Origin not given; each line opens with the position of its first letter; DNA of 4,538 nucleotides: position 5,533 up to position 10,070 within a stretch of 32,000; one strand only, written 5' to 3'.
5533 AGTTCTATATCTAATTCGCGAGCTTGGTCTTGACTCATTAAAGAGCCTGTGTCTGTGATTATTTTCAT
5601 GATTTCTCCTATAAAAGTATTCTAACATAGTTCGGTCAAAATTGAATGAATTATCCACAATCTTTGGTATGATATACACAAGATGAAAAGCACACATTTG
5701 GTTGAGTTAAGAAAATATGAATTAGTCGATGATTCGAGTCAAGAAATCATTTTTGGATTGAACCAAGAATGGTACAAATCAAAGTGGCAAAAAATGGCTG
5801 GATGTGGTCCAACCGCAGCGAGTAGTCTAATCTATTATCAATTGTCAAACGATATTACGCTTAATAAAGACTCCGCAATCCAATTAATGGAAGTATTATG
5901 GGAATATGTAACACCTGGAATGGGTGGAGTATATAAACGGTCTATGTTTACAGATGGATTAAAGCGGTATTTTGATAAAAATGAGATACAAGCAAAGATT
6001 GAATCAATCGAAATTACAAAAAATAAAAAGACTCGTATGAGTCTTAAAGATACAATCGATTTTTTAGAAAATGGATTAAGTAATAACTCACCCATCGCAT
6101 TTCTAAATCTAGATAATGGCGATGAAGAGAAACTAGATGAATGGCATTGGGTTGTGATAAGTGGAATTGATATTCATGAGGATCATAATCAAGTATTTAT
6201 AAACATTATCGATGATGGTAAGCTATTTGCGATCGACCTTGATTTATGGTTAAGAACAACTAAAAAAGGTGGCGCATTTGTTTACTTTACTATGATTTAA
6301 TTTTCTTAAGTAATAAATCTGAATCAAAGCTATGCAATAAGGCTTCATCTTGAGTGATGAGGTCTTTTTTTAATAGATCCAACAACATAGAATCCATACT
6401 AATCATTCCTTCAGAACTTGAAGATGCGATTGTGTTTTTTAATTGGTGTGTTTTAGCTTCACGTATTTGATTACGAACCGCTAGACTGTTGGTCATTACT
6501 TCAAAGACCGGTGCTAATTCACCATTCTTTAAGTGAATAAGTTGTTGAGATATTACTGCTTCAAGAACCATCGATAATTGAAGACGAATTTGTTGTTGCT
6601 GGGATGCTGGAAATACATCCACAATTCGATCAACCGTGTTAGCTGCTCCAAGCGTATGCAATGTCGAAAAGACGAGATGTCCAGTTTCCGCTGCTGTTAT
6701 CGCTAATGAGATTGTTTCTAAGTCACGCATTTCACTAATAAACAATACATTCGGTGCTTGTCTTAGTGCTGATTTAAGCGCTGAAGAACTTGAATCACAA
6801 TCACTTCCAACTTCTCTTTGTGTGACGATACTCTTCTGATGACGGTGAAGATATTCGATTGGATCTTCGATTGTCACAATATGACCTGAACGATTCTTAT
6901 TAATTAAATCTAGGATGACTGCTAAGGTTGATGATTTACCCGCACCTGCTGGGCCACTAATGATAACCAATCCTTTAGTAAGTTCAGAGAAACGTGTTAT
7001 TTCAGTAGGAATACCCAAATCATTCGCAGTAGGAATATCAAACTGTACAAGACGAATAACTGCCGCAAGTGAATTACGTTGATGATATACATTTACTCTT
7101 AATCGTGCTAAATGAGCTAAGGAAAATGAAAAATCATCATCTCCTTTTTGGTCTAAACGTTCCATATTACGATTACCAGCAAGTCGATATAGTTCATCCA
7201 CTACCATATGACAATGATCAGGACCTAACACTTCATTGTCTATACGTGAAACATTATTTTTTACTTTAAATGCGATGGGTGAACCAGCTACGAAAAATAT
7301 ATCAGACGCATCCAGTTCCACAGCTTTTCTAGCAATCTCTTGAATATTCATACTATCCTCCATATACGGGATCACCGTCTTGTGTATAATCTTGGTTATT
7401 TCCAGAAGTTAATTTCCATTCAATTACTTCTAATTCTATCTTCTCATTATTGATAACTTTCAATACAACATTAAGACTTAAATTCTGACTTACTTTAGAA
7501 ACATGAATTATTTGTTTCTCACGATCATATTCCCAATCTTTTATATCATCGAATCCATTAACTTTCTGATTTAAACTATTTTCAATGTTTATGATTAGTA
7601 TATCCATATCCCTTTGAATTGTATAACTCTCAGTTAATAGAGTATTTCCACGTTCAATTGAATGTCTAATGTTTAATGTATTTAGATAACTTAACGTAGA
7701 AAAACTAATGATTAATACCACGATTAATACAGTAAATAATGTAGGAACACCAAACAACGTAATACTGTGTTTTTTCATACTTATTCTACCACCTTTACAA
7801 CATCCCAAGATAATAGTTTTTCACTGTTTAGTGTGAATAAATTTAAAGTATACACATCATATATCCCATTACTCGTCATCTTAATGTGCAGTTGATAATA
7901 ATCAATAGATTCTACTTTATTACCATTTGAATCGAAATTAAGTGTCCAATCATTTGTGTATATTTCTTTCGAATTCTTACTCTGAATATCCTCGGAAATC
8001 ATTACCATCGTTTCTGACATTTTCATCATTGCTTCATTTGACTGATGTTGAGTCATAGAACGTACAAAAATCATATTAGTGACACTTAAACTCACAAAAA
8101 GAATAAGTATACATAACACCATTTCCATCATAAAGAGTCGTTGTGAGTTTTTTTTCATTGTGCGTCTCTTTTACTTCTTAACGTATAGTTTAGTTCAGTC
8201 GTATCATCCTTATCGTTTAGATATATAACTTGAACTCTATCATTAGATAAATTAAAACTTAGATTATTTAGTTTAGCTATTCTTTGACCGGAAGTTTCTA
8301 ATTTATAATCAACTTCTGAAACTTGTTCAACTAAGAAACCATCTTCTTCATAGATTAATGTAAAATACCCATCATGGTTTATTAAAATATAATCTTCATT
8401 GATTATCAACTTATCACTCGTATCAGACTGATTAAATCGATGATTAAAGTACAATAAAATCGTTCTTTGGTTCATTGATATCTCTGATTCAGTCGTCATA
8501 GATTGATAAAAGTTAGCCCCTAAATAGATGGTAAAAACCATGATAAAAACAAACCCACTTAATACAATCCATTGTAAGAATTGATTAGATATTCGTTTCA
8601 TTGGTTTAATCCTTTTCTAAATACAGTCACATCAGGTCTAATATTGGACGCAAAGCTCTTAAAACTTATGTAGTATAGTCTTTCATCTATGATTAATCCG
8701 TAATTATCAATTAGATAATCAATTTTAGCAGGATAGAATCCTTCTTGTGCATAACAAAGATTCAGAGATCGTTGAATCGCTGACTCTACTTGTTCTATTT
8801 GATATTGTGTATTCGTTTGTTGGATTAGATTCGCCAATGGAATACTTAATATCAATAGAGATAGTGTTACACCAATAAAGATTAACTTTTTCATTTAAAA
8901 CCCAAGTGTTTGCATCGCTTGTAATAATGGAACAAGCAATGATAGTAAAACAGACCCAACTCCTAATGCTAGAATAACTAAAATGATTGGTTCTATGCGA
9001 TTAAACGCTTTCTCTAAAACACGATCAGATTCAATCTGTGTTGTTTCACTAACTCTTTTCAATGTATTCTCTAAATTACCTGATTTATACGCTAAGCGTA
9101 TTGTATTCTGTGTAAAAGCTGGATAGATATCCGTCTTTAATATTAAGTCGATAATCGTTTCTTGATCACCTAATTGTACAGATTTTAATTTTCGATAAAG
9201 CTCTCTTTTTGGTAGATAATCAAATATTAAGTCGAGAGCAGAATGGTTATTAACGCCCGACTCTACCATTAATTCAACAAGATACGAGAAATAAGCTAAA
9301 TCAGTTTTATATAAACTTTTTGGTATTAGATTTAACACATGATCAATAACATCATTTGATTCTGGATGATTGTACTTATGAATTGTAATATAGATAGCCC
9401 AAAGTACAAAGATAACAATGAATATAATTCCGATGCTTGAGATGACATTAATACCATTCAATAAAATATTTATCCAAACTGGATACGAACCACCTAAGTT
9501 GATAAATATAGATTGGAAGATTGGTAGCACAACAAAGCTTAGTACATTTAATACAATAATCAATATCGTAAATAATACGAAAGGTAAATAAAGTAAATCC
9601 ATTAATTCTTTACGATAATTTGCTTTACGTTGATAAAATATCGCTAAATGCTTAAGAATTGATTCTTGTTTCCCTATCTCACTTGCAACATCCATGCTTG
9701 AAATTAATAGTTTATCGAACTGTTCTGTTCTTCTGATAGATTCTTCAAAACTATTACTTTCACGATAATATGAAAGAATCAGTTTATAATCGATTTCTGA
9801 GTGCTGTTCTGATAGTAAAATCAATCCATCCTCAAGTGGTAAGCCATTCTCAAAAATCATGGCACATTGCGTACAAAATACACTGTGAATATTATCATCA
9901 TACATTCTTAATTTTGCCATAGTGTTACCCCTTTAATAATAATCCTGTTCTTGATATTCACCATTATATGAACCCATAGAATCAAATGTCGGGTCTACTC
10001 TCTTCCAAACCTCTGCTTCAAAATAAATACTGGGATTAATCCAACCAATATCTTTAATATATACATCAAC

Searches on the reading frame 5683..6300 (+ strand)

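Call 6: search_protein_families(library=pfam, proteins=[window:5683-6300:+], max_evalue=0.01)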
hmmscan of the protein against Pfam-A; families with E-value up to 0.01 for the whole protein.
window:5683-6300:+ (205 aa): 1 family
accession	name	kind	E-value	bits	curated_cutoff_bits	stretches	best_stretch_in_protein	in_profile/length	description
PF13529.12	Peptidase_C39_2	-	0.0023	18.9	24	1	37-174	12-140/143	Peptidase_C39 like family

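Call 34: search_protein_families(library=ncbifam, proteins=[window:5683-6300:+], max_evalue=0.1)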
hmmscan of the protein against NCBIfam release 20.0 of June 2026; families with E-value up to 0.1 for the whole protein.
window:5683-6300:+ (205 aa): 2 families
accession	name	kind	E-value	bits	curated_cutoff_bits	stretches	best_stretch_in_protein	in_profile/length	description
NF011410.0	PRK14837.1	equivalog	0.0034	17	342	1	95-193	87-181/230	undecaprenyl pyrophosphate synthase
TIGR01617.1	arsC_related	subfamily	0.085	13.1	75.05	0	94-148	16-72/117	Spx/MgsR family RNA polymerase-binding regulatory protein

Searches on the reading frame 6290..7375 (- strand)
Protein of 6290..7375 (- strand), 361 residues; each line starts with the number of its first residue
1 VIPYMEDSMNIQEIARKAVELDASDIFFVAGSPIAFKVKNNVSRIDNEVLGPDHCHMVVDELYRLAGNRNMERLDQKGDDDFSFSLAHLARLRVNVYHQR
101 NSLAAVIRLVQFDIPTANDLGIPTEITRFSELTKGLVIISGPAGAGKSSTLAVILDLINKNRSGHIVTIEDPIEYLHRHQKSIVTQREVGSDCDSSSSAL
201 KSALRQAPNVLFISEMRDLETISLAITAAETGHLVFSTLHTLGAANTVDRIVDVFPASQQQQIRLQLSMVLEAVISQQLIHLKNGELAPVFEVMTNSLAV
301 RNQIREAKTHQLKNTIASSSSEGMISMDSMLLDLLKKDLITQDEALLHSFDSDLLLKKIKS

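Call 6: search_protein_families(library=pfam, proteins=[window:6290-7375:-], max_evalue=0.01)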
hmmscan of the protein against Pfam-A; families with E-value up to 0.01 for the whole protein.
window:6290-7375:- (361 aa): 8 families
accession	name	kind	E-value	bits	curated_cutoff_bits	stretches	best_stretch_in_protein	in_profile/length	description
PF00437.27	T2SSE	-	9.1e-40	136.9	24.9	1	11-281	12-279/370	Type II/IV secretion system protein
PF00005.33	ABC_tran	-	0.00066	20.7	25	1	136-187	13-67/137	ABC transporter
PF13191.12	AAA_16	-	0.00091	20.2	32.6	1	134-169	24-63/167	AAA ATPase domain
PF06414.18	Zeta_toxin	-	0.0013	18.7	22.3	1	133-187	15-68/199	Zeta toxin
PF00004.35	AAA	-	0.0031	18.4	21.2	0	137-219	1-69/131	ATPase family associated with various cellular activities (AAA)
PF13604.12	AAA_30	-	0.0039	17.4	27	0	133-163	17-46/191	AAA domain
PF13401.12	AAA_22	-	0.0077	17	27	0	133-174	4-44/130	AAA domain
PF04851.21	ResIII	-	0.0078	16.6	22.5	0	133-251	22-115/164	Type III restriction enzyme, res subunit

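Call 34: search_protein_families(library=ncbifam, proteins=[window:6290-7375:-], max_evalue=0.1)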
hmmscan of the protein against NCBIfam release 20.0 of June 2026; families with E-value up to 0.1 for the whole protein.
window:6290-7375:- (361 aa): 30 families (the best 25 are shown)
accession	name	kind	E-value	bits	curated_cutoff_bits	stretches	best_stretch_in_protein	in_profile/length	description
TIGR01420.1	pilT_fam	subfamily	2.7e-118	395.1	319.1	1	11-349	2-338/343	PilT/PilU family type 4a pilus ATPase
TIGR02525.1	plasmid_TraJ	equivalog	3e-41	141.6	368.3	1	22-344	23-362/372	plasmid transfer ATPase TraJ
NF041000.1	ATPase_ComGA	equivalog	2.2e-36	125.2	300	1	13-281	2-266/267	competence type IV pilus ATPase ComGA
TIGR02533.1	type_II_gspE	equivalog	7.6e-31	107.3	630.25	1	119-254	224-359/486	type II secretion system ATPase GspE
TIGR02538.1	type_IV_pilB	equivalog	1.4e-30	106.4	675.65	1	134-254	316-432/564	type IV-A pilus assembly ATPase PilB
TIGR02524.1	dot_icm_DotB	equivalog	4.2e-30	105.1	463.3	1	11-312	6-317/358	Dot/Icm type IV secretion system ATPase DotB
NF007755.0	PRK10436.1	equivalog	2.5e-28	99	617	1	11-280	89-355/465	type II secretion system protein GspE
NF053534.1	T4PilAsmATPsTfpB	equivalog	4.7e-25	88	850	1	129-254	331-452/584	type IV pilus assembly ATPase TfpB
NF058587.1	archaellum_moto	equivalog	7.2e-13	48.1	550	1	137-251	278-393/527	archaellum flagellar ATPase motor FlaI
TIGR02788.1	VirB11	equivalog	6.7e-12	45.1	249.95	1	134-270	144-280/308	P-type DNA transfer ATPase VirB11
TIGR02782.1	TrbB_P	equivalog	1.2e-08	34.6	304.55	1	136-274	138-275/303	P-type conjugative transfer ATPase TrbB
NF010407.0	PRK13833.1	subfamily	7.5e-08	32.1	499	1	137-276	147-284/323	conjugal transfer protein TrbB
TIGR03819.1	heli_sec_ATPase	hypoth_equivalog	1.2e-07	31.3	373.15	1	137-252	181-298/340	TadA family conjugal transfer-associated ATPase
NF053672.1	bindosome_BasE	exception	3.1e-05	22.9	1000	1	135-270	271-407/512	bindosome assembly system ATPase subunit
NF010469.0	PRK13894.1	subfamily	3.2e-05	23.4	508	1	135-255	151-268/320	conjugal transfer ATPase TrbB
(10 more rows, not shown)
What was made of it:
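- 6290..7375 (-): PilT/PilU-family ATPase. TIGR01420, 395 bits against a cut-off of 319 (call 34).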

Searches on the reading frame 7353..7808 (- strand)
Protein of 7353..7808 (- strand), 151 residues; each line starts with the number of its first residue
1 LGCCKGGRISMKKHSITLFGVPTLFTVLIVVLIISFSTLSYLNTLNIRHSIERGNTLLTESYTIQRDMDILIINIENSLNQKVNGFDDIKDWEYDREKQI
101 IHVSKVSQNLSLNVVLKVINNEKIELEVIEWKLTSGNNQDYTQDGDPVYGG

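Call 6: search_protein_families(library=pfam, proteins=[window:7353-7808:-], max_evalue=0.01)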
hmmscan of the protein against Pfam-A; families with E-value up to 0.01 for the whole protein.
window:7353-7808:- (151 aa): 0 families

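Call 34: search_protein_families(library=ncbifam, proteins=[window:7353-7808:-], max_evalue=0.1)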
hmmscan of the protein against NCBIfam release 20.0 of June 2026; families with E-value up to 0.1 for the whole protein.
window:7353-7808:- (151 aa): 1 family
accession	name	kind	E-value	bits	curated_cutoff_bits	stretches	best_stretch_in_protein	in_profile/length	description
NF004136.0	PRK05618.3-2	equivalog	0.046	13.2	212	1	2-63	114-175/202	50S ribosomal protein L25/general stress protein Ctc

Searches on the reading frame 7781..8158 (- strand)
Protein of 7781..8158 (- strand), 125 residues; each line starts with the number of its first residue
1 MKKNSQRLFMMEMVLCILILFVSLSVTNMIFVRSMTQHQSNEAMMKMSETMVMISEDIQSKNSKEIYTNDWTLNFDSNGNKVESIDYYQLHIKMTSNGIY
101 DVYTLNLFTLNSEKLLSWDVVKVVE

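Call 6: search_protein_families(library=pfam, proteins=[window:7781-8158:-], max_evalue=0.01)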
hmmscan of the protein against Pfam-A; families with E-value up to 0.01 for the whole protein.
window:7781-8158:- (125 aa): 0 families

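Call 34: search_protein_families(library=ncbifam, proteins=[window:7781-8158:-], max_evalue=0.1)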
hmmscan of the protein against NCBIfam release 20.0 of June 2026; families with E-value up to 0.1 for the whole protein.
window:7781-8158:- (125 aa): 2 families
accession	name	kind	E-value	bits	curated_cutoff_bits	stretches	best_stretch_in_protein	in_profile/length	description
NF040999.1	pilin_ComGC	equivalog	0.011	15.9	75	1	10-55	8-53/84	competence type IV pilus major pilin ComGC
NF041002.1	pilin_ComGF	equivalog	0.015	15.5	80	1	10-98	6-98/139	competence type IV pilus minor pilin ComGF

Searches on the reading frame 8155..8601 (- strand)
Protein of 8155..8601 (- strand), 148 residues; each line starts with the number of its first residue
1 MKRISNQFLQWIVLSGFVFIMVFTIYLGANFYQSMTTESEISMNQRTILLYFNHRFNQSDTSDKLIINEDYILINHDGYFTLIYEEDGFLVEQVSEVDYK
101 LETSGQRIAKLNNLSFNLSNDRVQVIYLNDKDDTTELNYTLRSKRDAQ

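Call 6: search_protein_families(library=pfam, proteins=[window:8155-8601:-], max_evalue=0.01)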
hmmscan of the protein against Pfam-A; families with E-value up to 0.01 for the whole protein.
window:8155-8601:- (148 aa): 1 family
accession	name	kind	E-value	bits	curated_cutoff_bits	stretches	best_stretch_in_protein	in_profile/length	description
PF16152.10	DUF4860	-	4.6e-07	30.2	25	1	44-126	2-93/98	Domain of unknown function (DUF4860)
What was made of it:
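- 7353..8894 (-): Four small proteins with N-terminal TM segments (98, 148, 125 and 151 aa). They are atypical and at most pilin-like. The second matches DUF4860 (call 6).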

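Call 34: search_protein_families(library=ncbifam, proteins=[window:8155-8601:-], max_evalue=0.1)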
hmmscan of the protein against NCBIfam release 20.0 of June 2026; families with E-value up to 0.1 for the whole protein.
window:8155-8601:- (148 aa): 0 families

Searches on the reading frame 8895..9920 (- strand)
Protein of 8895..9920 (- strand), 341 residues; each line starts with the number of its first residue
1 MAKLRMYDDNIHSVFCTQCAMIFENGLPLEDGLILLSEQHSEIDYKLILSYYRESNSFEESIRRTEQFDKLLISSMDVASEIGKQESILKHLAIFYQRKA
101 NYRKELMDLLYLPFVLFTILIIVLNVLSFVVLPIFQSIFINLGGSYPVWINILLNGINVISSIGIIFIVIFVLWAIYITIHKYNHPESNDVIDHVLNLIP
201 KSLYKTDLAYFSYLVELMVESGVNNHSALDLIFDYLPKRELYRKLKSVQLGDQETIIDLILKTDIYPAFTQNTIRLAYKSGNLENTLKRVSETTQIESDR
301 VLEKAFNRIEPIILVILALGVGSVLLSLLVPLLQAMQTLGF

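Call 6: search_protein_families(library=pfam, proteins=[window:8895-9920:-], max_evalue=0.01)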
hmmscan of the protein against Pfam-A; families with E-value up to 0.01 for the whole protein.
window:8895-9920:- (341 aa): 1 family
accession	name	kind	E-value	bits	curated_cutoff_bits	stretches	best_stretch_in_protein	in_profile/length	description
PF00482.28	T2SSF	-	1.5e-21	77.1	25.2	2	15-133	1-125/125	Type II secretion system (T2SS), protein F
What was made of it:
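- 8895..9920 (-): PilC/GspF-like platform protein. Pfam T2SSF x2 (call 6).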

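Call 34: search_protein_families(library=ncbifam, proteins=[window:8895-9920:-], max_evalue=0.1)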
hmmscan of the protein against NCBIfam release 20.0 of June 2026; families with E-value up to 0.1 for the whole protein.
window:8895-9920:- (341 aa): 6 families
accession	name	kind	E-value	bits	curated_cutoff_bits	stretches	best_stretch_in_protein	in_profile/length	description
TIGR02120.1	GspF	equivalog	2.3e-28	99.6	424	1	13-337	66-399/401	type II secretion system inner membrane protein GspF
NF007861.0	PRK10573.1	equivalog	4.1e-25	88.7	401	1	13-335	62-394/401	protein transport protein HofC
NF052607.1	T4PiliAsmPilCThrm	equivalog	6.4e-25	88.1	700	1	13-339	69-404/406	type IV pilus assembly protein PilC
NF052606.1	T4PiliAsmPilCMyx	equivalog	2e-23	82.9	700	1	14-334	84-413/419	type IV pilus assembly protein PilC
NF041012.2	T4P_ComGB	equivalog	1.3e-22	80.6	240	1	15-337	6-332/332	competence type IV pilus assembly protein ComGB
NF047826.1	T3SSXpsF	equivalog_domain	6.7e-19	68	650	1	6-339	62-404/405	type II secretion system protein XpsF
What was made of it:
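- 8895..9920 (-): GspF, PilC and ComGB models hit below their cut-offs (call 34).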
